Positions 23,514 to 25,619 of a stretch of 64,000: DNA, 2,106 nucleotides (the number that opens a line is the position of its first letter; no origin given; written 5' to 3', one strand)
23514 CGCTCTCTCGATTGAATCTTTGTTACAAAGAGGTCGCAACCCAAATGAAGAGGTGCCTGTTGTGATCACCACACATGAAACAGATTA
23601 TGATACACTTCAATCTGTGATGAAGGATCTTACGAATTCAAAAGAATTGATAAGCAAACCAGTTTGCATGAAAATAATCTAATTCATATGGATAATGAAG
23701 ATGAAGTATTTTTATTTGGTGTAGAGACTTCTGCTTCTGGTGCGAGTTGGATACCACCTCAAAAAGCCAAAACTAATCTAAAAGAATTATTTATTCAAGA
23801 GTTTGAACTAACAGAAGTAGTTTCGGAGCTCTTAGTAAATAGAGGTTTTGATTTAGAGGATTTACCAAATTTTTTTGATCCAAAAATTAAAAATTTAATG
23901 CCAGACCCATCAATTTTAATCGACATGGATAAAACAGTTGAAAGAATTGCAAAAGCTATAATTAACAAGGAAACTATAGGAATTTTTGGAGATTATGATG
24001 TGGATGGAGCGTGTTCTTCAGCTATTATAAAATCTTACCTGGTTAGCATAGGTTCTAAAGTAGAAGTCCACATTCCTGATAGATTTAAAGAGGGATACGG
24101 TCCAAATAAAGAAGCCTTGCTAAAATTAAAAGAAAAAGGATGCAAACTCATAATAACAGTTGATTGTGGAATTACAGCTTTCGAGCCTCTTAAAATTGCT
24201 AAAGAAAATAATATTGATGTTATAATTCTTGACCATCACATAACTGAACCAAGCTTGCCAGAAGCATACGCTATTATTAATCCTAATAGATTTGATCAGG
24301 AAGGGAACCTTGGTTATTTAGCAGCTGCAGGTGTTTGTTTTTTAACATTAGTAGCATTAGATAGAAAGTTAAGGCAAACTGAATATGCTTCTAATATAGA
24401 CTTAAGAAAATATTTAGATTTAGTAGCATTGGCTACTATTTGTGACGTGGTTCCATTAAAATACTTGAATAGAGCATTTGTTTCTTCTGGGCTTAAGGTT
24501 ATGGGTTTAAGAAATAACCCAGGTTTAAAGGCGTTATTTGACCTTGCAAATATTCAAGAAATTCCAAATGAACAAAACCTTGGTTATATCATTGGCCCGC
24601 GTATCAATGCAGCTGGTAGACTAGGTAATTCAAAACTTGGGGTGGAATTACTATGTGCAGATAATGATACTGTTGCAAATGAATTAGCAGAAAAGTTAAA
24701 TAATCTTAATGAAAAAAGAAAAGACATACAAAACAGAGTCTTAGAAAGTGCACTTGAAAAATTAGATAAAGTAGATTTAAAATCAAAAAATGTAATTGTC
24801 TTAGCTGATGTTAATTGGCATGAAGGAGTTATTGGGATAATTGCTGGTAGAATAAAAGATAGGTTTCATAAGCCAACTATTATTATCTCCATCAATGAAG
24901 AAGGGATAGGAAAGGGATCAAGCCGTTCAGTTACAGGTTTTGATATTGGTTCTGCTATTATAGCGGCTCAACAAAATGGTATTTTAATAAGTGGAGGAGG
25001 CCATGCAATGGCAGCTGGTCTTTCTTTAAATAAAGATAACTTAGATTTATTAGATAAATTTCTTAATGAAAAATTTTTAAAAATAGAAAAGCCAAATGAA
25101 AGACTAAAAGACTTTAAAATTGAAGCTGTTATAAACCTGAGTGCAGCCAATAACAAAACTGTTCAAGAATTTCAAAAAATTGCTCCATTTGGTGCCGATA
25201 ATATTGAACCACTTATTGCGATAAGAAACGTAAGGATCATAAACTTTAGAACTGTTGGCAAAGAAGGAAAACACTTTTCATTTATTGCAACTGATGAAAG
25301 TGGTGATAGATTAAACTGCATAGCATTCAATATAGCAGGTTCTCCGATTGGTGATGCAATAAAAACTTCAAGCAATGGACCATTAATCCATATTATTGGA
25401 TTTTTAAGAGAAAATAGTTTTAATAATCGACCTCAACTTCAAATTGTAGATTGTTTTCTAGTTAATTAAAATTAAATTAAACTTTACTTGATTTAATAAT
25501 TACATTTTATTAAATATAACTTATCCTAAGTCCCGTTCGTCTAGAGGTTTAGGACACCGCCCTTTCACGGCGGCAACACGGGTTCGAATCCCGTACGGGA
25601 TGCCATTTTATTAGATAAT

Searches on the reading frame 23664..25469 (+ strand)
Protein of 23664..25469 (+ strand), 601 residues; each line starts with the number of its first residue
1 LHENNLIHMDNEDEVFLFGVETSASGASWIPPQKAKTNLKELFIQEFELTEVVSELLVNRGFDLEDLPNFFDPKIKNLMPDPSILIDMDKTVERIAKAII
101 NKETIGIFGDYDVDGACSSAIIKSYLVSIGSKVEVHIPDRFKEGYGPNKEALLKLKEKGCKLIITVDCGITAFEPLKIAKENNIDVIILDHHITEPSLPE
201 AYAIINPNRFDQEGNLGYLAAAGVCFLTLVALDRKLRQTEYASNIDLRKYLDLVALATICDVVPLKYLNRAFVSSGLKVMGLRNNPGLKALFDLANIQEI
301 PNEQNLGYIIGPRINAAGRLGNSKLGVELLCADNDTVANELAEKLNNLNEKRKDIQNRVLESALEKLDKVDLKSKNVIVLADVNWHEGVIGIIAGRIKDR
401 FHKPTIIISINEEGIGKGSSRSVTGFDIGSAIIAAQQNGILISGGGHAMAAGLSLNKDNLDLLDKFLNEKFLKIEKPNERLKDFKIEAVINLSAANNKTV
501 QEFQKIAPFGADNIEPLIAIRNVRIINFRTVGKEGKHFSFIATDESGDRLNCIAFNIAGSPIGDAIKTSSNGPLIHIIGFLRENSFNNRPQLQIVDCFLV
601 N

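Call 9: find_related_loci(query=window:23664-25469:+, collection=genome_contigs, flank=10000)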
Query window:23664-25469:+ (601 aa) in genome_contigs; peptide patterns used: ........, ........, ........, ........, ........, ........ (x = any residue, [..] = any of these).
599 stretches matched a pattern (row limit reached: there are more); 2 encode a relative of the query (tblastn E <= 1e-3); 2 distinct loci.
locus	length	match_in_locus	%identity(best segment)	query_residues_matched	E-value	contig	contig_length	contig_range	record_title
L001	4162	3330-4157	31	28-301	4e-32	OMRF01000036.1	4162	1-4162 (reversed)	uncultured Lachnospiraceae bacterium isolate RUG811 genome assembly, contig: k87_3750878, whole genome shotgun sequence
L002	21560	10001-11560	31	22-541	1e-71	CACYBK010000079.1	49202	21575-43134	MAG: uncultured Lachnospiraceae bacterium isolate RUG11789 genome assembly, contig: RUG11789_asm_79, whole genome shotgu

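Call 11: search_protein_families(library=pfam, proteins=[window:23664-25469:+], max_evalue=0.01)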
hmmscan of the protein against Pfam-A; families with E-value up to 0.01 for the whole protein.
window:23664-25469:+ (601 aa): 3 families
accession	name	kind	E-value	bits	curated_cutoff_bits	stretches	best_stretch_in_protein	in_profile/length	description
PF01368.27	DHH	-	7.1e-23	81.7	28.1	1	105-258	2-125/125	DHH family, N-terminal domain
PF17768.7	RecJ_OB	-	2.1e-20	73.2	27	1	486-594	1-103/107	RecJ OB domain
PF02272.25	DHHA1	-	1.5e-18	67.5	25.9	1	375-471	2-100/102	DHHA1 domain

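Call 17: find_homologous_proteins(query=window:23664-25469:+, max_evalue=1e-50)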
Query window:23664-25469:+ (601 aa): 7998 proteins with E <= 1e-50 among 8000 candidates; the best 120 are listed.
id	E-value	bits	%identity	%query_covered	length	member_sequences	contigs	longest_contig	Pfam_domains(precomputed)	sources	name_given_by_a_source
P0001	0.0e+0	1306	100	99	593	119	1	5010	PF01368.28,PF17768.8,PF02272.25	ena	-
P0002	0.0e+0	1076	80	99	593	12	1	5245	PF01368.28,PF17768.8,PF02272.25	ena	-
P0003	0.0e+0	1068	80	99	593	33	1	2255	PF01368.28,PF17768.8,PF02272.25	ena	-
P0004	0.0e+0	1025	76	99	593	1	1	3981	PF01368.28,PF17768.8,PF02272.25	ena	-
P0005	0.0e+0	1025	75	99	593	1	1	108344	PF01368.28,PF17768.8,PF02272.25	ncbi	-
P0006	0.0e+0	1025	76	99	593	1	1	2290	PF01368.28,PF17768.8,PF02272.25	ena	-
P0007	0.0e+0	1025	75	99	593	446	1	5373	PF01368.28,PF17768.8,PF02272.25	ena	-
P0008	0.0e+0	1025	76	99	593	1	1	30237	PF01368.28,PF17768.8,PF02272.25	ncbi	-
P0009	0.0e+0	1025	76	99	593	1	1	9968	PF01368.28,PF17768.8,PF02272.25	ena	-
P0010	0.0e+0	1023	75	99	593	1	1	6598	PF01368.28,PF17768.8,PF02272.25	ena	-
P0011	0.0e+0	1023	75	99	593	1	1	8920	PF01368.28,PF17768.8,PF02272.25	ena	-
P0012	0.0e+0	1022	75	99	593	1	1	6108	PF01368.28,PF17768.8,PF02272.25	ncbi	-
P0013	0.0e+0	1017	75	98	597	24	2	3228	PF01368.28,PF17768.8,PF02272.25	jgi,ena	-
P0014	0.0e+0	1014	74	99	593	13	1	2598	PF01368.28,PF17768.8,PF02272.25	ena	-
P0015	0.0e+0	1010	75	99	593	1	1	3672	PF01368.28,PF17768.8,PF02272.25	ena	-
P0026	5.6e-159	548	45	94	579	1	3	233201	PF01368.28,PF17768.8,PF02272.25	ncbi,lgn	-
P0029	1.7e-157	543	44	98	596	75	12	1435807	PF01368.28,PF17768.8,PF02272.25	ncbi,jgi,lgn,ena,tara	tara:strand:+ start:397 stop:2187 length:1791 start_codon:yes stop_codon:yes gene_type:complete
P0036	2.7e-156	539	45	97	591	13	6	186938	PF01368.28,PF17768.8,PF02272.25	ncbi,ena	-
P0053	2.2e-155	536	44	98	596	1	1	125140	PF01368.28,PF17768.8,PF02272.25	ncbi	-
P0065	1.2e-154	534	43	98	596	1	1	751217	PF01368.28,PF17768.8,PF02272.25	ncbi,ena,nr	ncbi:MAG: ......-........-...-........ exonuclease RecJ [Pseudomonadota bacterium]|nr:single-strande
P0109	4.5e-154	532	44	96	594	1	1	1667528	PF01368.28,PF17768.8,PF02272.25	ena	-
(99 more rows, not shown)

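Call 18: find_encoding_contigs(protein=P0005, flank=10000, max_places=4)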
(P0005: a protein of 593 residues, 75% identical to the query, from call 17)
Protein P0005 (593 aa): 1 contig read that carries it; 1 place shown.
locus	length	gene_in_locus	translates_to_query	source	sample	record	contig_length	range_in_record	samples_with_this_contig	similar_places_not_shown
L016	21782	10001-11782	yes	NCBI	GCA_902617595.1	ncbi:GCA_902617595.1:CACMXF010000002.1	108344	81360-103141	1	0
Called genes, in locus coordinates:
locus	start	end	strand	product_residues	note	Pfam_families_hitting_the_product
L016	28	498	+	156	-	PF00572:Ribosomal_L13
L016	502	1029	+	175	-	PF00380:Ribosomal_S9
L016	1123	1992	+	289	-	PF00892:EamA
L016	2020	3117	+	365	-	PF07690:MFS_1, PF00083:Sugar_tr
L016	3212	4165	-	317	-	PF17773:UPF0176_N, PF00581:Rhodanese, PF12368:Rhodanese_C (faint)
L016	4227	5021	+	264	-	PF23169:HalD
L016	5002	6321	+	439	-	PF13738:Pyr_redox_3 (faint), PF01266:DAO, PF03486:HI0933_like (faint)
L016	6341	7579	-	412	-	PF01266:DAO, PF01494:FAD_binding_3 (weak), PF07992:Pyr_redox_2 (faint), PF13450:NAD_binding_8 (weak)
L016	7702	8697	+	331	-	PF08240:ADH_N, PF00107:ADH_zinc_N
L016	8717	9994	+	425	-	PF03447:NAD_binding_3, PF00742:Homoserine_dh, PF01842:ACT (weak)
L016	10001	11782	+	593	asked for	PF01368:DHH, PF02272:DHHA1, PF17768:RecJ_OB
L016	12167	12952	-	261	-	-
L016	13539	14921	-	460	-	-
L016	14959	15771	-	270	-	PF00528:BPD_transp_1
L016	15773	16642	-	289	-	PF00528:BPD_transp_1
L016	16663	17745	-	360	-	PF02463:SMC_N (faint), PF00005:ABC_tran, PF13304:AAA_21 (faint), PF08402:TOBE_2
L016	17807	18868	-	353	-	PF01547:SBP_bac_1, PF13416:SBP_bac_8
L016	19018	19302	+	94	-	-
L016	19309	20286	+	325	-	-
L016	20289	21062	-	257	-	PF01209:Ubie_methyltran, PF02353:CMAS, PF13489:Methyltransf_23, PF13847:Methyltransf_31, PF08241:Methyltransf_11, PF08242:Methyltransf_12, PF13649:Methyltransf_25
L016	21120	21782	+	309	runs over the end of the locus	PF02574:S-methyl_trans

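Call 19: find_encoding_contigs(protein=P0008, flank=10000, max_places=4)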
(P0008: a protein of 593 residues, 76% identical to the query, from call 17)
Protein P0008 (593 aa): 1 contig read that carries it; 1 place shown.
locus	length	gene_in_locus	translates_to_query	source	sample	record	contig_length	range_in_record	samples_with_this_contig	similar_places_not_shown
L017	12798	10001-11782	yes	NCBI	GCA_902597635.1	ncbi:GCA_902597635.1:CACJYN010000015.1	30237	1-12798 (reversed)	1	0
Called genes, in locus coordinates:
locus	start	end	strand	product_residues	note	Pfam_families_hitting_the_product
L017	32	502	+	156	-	PF00572:Ribosomal_L13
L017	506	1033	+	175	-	PF00380:Ribosomal_S9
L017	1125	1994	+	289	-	PF00892:EamA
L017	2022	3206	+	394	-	PF00083:Sugar_tr, PF07690:MFS_1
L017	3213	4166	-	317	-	PF17773:UPF0176_N, PF00581:Rhodanese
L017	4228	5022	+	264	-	PF23169:HalD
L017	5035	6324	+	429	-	PF13738:Pyr_redox_3 (faint), PF01266:DAO, PF03486:HI0933_like (faint)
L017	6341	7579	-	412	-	PF01134:GIDA (faint), PF01266:DAO, PF01494:FAD_binding_3 (weak), PF07992:Pyr_redox_2 (faint), PF13450:NAD_binding_8 (weak)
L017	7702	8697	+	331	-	PF08240:ADH_N, PF00107:ADH_zinc_N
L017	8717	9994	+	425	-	PF03447:NAD_binding_3, PF00742:Homoserine_dh, PF01842:ACT (weak)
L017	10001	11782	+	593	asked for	PF01368:DHH, PF02272:DHHA1, PF17768:RecJ_OB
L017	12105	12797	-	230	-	?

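Call 22: find_encoding_contigs(protein=P0009, flank=10000, max_places=4)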
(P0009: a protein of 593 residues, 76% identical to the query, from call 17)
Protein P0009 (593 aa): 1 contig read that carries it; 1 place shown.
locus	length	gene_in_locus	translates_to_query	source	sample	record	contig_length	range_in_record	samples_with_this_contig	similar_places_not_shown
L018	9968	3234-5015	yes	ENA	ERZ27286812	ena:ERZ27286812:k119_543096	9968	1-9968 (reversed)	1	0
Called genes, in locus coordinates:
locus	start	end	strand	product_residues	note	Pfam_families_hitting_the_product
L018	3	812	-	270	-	?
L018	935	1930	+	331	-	PF08240:ADH_N, PF00107:ADH_zinc_N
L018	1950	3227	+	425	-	PF03447:NAD_binding_3, PF00742:Homoserine_dh, PF01842:ACT (weak)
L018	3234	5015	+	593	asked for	PF01368:DHH, PF02272:DHHA1, PF17768:RecJ_OB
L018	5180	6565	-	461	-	-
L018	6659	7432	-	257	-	PF01209:Ubie_methyltran, PF02353:CMAS, PF13489:Methyltransf_23, PF13847:Methyltransf_31, PF08241:Methyltransf_11, PF08242:Methyltransf_12, PF13649:Methyltransf_25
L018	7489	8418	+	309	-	PF02574:S-methyl_trans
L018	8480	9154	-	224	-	PF09347:DUF1989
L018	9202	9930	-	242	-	PF13580:SIS_2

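Call 23: find_encoding_contigs(protein=P0011, flank=10000, max_places=4)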
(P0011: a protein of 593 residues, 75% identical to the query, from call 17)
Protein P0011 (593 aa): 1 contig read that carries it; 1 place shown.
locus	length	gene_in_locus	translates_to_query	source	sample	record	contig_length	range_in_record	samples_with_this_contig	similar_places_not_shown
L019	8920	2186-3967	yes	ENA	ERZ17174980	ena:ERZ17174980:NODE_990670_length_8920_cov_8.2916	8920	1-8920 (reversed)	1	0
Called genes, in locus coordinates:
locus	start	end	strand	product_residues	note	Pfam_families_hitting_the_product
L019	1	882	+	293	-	?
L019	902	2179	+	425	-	PF03447:NAD_binding_3, PF00742:Homoserine_dh, PF01842:ACT (weak)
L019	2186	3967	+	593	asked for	PF01368:DHH, PF02272:DHHA1, PF17768:RecJ_OB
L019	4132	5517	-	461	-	-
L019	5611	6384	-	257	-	PF01209:Ubie_methyltran, PF02353:CMAS, PF13489:Methyltransf_23, PF13847:Methyltransf_31, PF08241:Methyltransf_11, PF08242:Methyltransf_12, PF13649:Methyltransf_25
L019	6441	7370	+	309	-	PF02574:S-methyl_trans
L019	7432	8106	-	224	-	PF09347:DUF1989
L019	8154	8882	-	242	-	PF13580:SIS_2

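Call 24: find_encoding_contigs(protein=P0002, flank=10000, max_places=4)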
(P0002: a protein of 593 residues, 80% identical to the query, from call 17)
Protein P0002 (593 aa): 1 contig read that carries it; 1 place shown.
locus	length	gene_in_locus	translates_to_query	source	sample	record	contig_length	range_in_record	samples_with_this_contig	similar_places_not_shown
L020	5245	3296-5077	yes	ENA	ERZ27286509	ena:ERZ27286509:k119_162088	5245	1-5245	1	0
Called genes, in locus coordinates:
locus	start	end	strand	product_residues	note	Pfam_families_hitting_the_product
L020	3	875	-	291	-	?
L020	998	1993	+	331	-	PF08240:ADH_N, PF00107:ADH_zinc_N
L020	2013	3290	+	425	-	PF03447:NAD_binding_3, PF00742:Homoserine_dh, PF01842:ACT (weak)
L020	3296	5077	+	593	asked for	PF01368:DHH, PF02272:DHHA1, PF17768:RecJ_OB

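Call 46: list_cluster_members(proteins=[P0005, P0008, P0012, P0122])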
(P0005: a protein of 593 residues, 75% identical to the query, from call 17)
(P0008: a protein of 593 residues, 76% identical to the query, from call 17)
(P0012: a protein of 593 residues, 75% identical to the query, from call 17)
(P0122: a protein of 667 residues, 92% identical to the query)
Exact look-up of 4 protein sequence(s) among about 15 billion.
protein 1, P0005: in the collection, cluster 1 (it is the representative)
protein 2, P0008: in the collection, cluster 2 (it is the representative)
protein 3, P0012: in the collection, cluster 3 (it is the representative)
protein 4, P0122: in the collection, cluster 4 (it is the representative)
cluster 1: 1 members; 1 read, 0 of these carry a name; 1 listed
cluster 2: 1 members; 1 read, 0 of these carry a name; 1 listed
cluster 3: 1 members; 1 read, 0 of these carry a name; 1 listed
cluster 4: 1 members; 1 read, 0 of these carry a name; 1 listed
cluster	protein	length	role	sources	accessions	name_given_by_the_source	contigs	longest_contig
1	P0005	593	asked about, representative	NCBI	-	-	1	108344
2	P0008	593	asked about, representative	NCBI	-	-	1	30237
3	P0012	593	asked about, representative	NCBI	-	-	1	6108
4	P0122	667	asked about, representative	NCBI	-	-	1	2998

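Call 63: list_cluster_members(proteins=[P0029, P0026, P0036, P0053, P0065, P0109])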
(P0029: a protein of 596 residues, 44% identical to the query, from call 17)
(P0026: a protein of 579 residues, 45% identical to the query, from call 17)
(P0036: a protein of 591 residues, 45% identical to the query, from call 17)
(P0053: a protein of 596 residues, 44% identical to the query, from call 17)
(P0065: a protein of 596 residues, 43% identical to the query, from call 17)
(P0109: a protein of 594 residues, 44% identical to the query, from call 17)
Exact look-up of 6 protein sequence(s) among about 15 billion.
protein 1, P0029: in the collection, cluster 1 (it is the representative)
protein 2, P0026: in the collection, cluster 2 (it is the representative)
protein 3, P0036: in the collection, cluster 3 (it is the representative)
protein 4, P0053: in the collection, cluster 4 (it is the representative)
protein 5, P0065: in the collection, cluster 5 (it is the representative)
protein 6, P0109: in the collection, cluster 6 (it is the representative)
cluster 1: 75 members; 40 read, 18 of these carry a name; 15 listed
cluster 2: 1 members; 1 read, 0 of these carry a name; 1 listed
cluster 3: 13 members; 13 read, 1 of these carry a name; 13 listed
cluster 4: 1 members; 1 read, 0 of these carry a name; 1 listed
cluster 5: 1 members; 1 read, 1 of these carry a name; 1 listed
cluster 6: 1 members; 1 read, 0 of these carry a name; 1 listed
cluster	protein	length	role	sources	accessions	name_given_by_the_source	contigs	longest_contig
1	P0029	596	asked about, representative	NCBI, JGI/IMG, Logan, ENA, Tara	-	strand:+ start:397 stop:2187 length:1791 start_codon:yes stop_codon:yes gene_type:complete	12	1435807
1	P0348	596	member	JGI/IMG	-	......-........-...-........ exonuclease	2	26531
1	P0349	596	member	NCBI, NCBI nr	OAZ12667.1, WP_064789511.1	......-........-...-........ exonuclease RecJ [Thalassospira indica]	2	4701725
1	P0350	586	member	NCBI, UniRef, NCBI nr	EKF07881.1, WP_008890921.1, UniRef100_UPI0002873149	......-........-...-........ exonuclease RecJ [Thalassospira profundimaris] | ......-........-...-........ exonuclease RecJ n=1 Tax=Thalassospira profundimaris ...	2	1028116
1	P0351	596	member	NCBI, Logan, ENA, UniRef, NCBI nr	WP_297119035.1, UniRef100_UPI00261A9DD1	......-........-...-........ exonuclease RecJ [Thalassospira sp.] | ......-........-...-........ exonuclease RecJ n=1 Tax=Thalassospira sp. TaxID=1912094 ...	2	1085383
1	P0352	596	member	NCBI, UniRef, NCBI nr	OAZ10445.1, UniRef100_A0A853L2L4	single-stranded DNA exonuclease [Thalassospira tepidiphila MCCC 1A03514] | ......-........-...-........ exonuclease RecJ n=2 Tax=Thalassospira tepidiphila ...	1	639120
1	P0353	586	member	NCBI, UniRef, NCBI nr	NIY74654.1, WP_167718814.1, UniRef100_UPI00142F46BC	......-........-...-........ exonuclease RecJ [Thalassospira sp. HF15] | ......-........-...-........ exonuclease RecJ n=1 Tax=Thalassospira sp. HF15 ...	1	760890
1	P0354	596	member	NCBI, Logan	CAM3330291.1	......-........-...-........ exonuclease RecJ [Thalassospira profundimaris]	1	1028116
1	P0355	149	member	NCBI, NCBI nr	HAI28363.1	MAG TPA: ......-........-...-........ exonuclease RecJ, partial [Thalassospira sp.] | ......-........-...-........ exonuclease RecJ [Thalassospira sp.]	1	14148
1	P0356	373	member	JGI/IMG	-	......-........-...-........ exonuclease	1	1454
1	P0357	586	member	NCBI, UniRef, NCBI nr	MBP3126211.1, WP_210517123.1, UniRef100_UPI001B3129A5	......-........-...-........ exonuclease RecJ [Thalassospira sp. ER-Se-21-Dark] | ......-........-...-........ exonuclease RecJ n=1 Tax=Thalassospira sp. ER-Se-21-Dark ...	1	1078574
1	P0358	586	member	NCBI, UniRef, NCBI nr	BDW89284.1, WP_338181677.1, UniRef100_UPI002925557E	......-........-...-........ exonuclease RecJ [Thalassospira tepidiphila] | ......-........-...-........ exonuclease RecJ n=1 Tax=Thalassospira tepidiphila ...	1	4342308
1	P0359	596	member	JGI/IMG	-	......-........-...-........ exonuclease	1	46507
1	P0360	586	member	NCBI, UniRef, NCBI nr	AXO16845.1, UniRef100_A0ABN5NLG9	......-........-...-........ exonuclease RecJ [Thalassospira indica] | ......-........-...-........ exonuclease RecJ n=2 Tax=Thalassospira indica TaxID=1891279 ...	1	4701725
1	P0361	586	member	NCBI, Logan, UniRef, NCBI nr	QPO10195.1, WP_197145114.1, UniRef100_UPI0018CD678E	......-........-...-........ exonuclease RecJ [Thalassospira sp. A40-3] | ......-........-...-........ exonuclease RecJ n=1 Tax=Thalassospira sp. A40-3 ...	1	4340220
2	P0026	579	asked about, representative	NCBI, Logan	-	-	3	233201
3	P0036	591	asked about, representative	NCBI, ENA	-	-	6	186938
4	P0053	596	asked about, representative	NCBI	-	-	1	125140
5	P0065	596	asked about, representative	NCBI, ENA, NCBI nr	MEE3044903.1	MAG: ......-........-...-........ exonuclease RecJ [Pseudomonadota bacterium] | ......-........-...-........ exonuclease RecJ [Pseudomonadota bacterium]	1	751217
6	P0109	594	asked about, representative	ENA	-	-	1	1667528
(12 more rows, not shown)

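Call 66: search_protein_families(library=pfam, proteins=[L016:12167-12952:-, L017:12105-12797:-, L016:13539-14921:-, L016:19018-19302:+, L016:19309-20286:+], max_evalue=0.01)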
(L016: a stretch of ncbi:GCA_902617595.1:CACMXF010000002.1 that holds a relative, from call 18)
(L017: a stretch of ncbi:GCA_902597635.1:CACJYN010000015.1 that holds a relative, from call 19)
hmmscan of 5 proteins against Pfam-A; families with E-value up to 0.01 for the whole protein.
L016:12167-12952:- (261 aa): 0 families

L017:12105-12797:- (230 aa): 1 family
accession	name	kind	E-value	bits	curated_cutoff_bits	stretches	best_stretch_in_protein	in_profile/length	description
PF02493.26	MORN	-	2.4e-65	213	22.5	9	104-125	1-22/23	MORN repeat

L016:13539-14921:- (460 aa): 1 family
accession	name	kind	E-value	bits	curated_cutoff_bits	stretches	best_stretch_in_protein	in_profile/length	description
PF13360.13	PQQ_2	-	0.0039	17.3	27.6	0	119-155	120-148/233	Outer membrane protein assembly factor BamB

L016:19018-19302:+ (94 aa): 1 family
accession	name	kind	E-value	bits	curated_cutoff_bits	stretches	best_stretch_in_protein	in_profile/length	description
PF12594.13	DUF3764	-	0.0052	17.3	24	1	5-83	6-84/89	Protein of unknown function (DUF3764)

L016:19309-20286:+ (325 aa): 0 families
